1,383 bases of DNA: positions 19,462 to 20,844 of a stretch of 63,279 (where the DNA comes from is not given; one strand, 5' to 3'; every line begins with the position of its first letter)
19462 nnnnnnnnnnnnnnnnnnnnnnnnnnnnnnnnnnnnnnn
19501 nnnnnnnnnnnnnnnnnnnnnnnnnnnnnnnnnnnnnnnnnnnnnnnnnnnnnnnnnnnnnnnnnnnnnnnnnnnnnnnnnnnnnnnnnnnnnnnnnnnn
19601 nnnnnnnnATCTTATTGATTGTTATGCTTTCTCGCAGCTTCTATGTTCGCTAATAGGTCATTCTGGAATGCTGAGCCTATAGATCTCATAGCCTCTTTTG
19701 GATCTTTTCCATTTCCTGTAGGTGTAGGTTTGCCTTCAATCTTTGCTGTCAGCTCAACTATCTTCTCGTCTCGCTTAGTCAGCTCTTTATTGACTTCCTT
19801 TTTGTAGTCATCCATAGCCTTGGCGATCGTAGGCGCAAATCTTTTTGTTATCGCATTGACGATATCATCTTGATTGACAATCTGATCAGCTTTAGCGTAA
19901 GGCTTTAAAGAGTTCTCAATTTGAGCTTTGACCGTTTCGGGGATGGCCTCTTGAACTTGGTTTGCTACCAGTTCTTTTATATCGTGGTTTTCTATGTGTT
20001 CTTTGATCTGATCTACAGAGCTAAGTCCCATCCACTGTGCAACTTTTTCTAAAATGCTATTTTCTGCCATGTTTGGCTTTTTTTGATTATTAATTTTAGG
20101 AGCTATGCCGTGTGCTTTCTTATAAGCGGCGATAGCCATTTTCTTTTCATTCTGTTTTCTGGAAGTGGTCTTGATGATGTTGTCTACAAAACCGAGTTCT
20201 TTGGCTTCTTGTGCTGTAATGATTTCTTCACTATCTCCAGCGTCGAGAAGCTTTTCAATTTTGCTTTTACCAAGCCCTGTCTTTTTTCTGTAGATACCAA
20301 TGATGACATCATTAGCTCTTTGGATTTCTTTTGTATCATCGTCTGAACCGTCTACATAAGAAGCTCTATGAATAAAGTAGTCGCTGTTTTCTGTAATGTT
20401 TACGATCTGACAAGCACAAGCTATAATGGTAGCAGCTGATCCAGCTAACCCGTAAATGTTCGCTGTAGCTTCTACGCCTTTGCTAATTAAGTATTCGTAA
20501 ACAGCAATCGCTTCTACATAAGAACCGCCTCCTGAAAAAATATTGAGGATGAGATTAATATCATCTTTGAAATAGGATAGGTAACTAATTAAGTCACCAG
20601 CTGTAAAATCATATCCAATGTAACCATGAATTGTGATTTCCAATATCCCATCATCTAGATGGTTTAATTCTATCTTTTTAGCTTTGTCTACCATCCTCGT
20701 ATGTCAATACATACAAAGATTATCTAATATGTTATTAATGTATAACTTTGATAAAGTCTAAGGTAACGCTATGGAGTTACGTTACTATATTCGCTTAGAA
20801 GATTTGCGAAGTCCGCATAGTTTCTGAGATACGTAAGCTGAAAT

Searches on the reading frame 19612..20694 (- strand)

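Call 9: search_protein_families(library=phrogs, proteins=[window:19612-20694:-], max_evalue=0.001)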
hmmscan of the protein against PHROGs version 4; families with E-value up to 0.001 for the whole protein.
window:19612-20694:- (360 aa): 9 families
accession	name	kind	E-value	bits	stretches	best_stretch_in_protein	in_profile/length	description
phrog_94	-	head and packaging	6.8e-29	102.8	1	19-327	82-427/622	head maturation protease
phrog_2976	-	head and packaging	1.9e-26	94.7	1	7-314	10-322/394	head maturation protease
phrog_133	-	head and packaging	1.3e-23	84.5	1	16-320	18-266/668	head maturation protease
phrog_3348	-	unknown function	6.6e-23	82.6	1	16-329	36-349/386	-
phrog_1684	-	head and packaging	1.4e-21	78.2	1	19-254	42-282/284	head maturation protease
phrog_23753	-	head and packaging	2.2e-13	51.5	1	30-242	28-242/298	head maturation protease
phrog_53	-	head and packaging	2.5e-11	44.5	2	14-104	73-178/583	head maturation protease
phrog_1827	-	other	1.4e-05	25.6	1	43-114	52-121/202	ATP-dependent protease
phrog_13984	-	unknown function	6.7e-05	24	1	19-104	33-119/123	-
